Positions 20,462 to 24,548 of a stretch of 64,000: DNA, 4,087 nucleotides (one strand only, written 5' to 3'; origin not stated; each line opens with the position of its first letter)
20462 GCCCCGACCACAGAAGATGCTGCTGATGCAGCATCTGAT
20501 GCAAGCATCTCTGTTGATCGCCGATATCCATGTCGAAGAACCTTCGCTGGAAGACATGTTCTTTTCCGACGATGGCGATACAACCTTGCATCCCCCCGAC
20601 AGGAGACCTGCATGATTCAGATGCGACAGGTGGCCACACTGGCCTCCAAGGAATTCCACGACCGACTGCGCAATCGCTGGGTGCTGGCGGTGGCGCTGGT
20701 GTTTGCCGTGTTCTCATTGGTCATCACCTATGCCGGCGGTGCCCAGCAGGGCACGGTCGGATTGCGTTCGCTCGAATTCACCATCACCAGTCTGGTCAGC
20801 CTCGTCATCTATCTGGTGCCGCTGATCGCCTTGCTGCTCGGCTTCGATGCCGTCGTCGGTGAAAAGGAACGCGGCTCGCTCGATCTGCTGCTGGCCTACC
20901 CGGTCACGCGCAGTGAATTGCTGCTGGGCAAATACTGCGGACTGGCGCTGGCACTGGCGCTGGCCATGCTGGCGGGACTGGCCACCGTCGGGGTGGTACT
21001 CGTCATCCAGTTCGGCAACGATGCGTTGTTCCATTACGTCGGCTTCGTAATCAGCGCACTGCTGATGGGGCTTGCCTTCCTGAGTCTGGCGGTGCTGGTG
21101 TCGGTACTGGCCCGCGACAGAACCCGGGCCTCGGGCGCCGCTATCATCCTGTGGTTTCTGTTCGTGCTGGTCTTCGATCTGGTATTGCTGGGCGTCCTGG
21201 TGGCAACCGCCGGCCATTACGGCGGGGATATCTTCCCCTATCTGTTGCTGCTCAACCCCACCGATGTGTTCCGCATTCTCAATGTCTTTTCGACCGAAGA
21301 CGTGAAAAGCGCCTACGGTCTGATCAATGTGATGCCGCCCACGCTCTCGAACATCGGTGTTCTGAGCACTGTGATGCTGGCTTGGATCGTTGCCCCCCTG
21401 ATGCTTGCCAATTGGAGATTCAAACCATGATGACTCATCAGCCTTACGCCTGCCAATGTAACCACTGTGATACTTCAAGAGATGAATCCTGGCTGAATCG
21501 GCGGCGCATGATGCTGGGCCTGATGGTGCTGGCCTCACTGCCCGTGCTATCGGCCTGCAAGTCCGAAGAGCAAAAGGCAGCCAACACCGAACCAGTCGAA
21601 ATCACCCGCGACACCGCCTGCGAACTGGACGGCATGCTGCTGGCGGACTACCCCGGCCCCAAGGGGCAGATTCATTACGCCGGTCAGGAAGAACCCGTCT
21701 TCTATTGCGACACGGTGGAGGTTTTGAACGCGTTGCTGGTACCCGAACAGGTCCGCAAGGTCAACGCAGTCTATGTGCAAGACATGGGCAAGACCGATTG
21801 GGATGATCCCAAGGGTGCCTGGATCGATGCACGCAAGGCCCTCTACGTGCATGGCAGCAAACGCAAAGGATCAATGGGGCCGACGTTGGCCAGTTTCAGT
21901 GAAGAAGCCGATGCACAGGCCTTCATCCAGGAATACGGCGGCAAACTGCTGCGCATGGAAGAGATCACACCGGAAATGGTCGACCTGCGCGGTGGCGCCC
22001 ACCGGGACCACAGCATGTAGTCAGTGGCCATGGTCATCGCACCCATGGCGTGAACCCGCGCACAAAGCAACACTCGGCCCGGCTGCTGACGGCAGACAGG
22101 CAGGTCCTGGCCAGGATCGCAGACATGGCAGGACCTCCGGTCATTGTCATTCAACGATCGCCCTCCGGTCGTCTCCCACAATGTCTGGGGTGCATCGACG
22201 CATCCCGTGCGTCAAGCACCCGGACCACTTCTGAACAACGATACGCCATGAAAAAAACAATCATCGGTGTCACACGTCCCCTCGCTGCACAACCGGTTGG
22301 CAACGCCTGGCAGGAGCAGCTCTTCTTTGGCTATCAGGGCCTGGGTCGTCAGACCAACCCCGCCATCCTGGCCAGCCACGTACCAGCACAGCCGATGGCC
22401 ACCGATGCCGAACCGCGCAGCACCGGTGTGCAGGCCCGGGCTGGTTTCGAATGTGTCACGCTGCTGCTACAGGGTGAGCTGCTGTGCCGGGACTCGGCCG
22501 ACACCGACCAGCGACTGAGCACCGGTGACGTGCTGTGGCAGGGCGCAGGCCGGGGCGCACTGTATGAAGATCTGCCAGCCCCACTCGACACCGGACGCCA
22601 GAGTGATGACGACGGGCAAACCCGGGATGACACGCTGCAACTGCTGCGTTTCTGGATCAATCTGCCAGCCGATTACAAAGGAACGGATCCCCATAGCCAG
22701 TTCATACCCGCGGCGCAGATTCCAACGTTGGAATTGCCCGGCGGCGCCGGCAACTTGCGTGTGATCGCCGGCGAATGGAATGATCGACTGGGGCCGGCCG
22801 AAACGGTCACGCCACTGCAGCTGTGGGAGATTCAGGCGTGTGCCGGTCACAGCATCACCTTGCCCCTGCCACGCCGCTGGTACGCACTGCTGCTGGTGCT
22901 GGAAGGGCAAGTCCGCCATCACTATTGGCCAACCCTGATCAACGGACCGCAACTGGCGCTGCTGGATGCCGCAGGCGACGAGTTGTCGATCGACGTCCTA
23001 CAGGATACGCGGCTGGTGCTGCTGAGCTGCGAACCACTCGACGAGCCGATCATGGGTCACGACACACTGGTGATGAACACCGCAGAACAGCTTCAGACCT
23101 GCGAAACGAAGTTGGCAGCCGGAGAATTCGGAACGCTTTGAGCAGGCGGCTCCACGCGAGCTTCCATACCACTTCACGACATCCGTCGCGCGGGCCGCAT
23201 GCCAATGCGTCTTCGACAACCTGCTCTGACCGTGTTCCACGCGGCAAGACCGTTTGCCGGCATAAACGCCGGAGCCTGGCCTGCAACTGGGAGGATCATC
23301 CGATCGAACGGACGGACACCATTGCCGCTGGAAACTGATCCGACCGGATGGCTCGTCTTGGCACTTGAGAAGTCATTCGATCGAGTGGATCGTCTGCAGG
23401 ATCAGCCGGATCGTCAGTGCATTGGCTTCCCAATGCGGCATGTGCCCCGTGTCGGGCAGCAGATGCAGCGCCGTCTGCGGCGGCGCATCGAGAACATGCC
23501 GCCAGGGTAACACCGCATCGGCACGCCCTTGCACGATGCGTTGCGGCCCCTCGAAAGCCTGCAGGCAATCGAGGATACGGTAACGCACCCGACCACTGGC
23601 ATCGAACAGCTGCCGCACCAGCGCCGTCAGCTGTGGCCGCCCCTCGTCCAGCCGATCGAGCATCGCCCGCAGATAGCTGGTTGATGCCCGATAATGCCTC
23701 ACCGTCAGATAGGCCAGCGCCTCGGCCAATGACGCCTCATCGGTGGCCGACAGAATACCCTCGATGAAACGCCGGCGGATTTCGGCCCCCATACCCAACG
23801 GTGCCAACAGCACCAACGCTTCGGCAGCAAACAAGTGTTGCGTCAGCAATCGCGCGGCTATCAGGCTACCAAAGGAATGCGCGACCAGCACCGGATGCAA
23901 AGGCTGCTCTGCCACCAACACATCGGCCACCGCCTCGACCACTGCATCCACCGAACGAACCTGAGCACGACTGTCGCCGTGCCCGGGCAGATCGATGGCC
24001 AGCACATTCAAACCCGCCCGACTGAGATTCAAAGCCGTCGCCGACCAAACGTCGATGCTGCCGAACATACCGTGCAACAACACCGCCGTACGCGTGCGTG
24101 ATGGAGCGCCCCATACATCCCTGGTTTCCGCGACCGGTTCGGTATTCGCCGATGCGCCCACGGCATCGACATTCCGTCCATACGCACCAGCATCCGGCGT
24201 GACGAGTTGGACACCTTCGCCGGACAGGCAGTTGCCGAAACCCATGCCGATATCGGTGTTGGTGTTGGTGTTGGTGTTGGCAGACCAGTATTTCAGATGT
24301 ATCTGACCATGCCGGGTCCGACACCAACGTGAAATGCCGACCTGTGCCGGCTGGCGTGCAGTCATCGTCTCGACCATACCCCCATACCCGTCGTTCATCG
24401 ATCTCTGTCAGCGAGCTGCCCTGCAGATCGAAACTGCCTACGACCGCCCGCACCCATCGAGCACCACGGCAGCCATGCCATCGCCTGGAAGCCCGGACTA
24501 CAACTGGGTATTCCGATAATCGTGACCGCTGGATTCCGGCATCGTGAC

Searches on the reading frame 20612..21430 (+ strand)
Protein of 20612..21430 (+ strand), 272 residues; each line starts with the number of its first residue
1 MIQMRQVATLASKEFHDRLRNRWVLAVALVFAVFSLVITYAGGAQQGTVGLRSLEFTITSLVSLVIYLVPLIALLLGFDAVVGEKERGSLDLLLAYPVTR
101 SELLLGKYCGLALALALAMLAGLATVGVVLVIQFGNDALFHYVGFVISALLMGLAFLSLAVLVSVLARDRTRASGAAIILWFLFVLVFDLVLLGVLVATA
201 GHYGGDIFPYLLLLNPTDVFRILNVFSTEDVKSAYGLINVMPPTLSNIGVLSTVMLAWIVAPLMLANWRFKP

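Call 18: search_protein_families(library=pfam, proteins=[window:20612-21430:+], max_evalue=0.0001)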
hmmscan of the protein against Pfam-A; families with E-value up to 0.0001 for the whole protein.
window:20612-21430:+ (272 aa): 4 families
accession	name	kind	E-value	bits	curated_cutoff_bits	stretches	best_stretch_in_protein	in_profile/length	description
PF12679.13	ABC2_membrane_2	-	1e-44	153.4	27.2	1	9-271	2-279/283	ABC-2 family transporter protein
PF12698.13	ABC2_membrane_3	-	1.2e-09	38.2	31.6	1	60-259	163-342/347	ABC-2 family transporter protein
PF12730.13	ABC2_membrane_4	-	1.1e-06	29.2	27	1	23-184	16-175/179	ABC-2 family transporter protein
PF13346.12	ABC2_membrane_5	-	2.3e-06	27.7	25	1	59-189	33-165/205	ABC-2 family transporter protein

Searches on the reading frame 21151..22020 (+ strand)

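Call 18: search_protein_families(library=pfam, proteins=[window:21151-22020:+], max_evalue=0.0001)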
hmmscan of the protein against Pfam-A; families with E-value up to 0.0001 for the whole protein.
window:21151-22020:+ (289 aa): 1 family
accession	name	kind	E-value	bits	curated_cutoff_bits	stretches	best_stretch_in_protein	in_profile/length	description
PF05573.18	NosL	-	4.8e-51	173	24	1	148-277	1-131/131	NosL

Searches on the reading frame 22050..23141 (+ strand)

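Call 18: search_protein_families(library=pfam, proteins=[window:22050-23141:+], max_evalue=0.0001)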
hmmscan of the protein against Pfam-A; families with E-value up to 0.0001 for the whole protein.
window:22050-23141:+ (363 aa): 2 families
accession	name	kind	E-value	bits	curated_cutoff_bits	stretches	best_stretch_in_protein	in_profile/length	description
PF05726.19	Pirin_C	-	4.7e-12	46.7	27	1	259-361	2-103/103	Pirin C-terminal cupin domain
PF02678.22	Pirin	-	4e-08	33.7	26.1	1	100-179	15-97/108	Pirin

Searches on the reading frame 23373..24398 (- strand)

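Call 3: search_protein_families(library=pfam, proteins=[window:23373-24398:-], max_evalue=0.01)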
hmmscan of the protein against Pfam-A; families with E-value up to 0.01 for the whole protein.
window:23373-24398:- (341 aa): 4 families
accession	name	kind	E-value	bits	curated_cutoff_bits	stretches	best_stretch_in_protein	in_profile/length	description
PF12697.13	Abhydrolase_6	-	3.2e-21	77.4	26.3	1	106-327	2-212/217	Alpha/beta hydrolase family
PF00561.26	Abhydrolase_1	-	4.1e-18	66.4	25.8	1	106-324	4-243/245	alpha/beta hydrolase fold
PF12146.15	Hydrolase_4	-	1.6e-14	54.2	27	1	104-205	6-114/239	Serine aminopeptidase, S33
PF00975.26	Thioesterase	-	9.2e-06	26.5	26.4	1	106-184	4-86/226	Thioesterase domain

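Call 4: search_protein_families(library=ncbifam, proteins=[window:23373-24398:-], max_evalue=0.01)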
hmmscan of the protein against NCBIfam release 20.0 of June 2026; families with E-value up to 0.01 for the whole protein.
window:23373-24398:- (341 aa): 16 families
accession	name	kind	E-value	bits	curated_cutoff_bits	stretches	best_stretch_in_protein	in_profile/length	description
NF011457.0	PRK14875.1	equivalog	1.1e-49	169.3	307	1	100-338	130-370/372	acetoin dehydrogenase dihydrolipoyllysine-residue acetyltransferase subunit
TIGR03695.1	menH_SHCHC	equivalog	3.8e-12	46.2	208.55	1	103-197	3-101/252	2-succinyl-6-hydroxy-2,4-cyclohexadiene-1-carboxylate synthase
NF008340.0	PRK11126.1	equivalog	3e-11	43.1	261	1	102-191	14-102/255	2-succinyl-6-hydroxy-2,4-cyclohexadiene-1-carboxylate synthase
TIGR03056.1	bchO_mg_che_rel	equivalog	4.6e-11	42.3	172.55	1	102-188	28-116/278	alpha/beta fold hydrolase BchO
NF051488.1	bifunc_PcaDC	exception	4.4e-10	39.2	390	1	102-338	12-251/375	bifunctional 3-oxoadipate enol-lactonase/4-carboxymuconolactone decarboxylase PcaDC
TIGR01738.1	bioH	equivalog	2.3e-09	37.2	206.95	1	104-202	6-100/245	pimeloyl-ACP methyl ester esterase BioH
TIGR02427.1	protocat_pcaD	equivalog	2e-07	30.7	255.85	1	102-332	13-245/251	3-oxoadipate enol-lactonase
NF052543.1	PhlpBipLPA4030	equivalog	1.3e-06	27.9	450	1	93-303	61-270/312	phospholipase BipL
NF007954.0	PRK10673.1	equivalog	2.5e-06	26.9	399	1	102-198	16-112/255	esterase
NF050089.1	i_nPHAscl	equivalog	5.6e-06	25.6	300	1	102-202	18-119/288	intracellular short-chain-length polyhydroxyalkanoate depolymerase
NF045632.1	hydroxlase_HsaD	equivalog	2.3e-05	23.5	400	1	100-206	32-143/290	4,5:9,10-diseco-3-hydroxy-5,9,17-trioxoandrosta-1(10),2-diene-4-oate hydrolase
NF052614.1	AB_fold_OlsI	equivalog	4.6e-05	23.1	385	1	159-336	83-254/272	ornithine lipid biosynthesis O-acyltransferase OlsI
TIGR03502.1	lipase_Pla1_cef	subfamily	0.00015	20.1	383.9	1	77-152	427-495/790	VolA/Pla-1 family phospholipase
NF008019.0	PRK10749.1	equivalog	0.00016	20.8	362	1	98-222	50-187/335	lysophospholipase L2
NF058580.1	lipase_V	equivalog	0.00018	21.3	300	1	101-202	24-119/230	EstV family lipase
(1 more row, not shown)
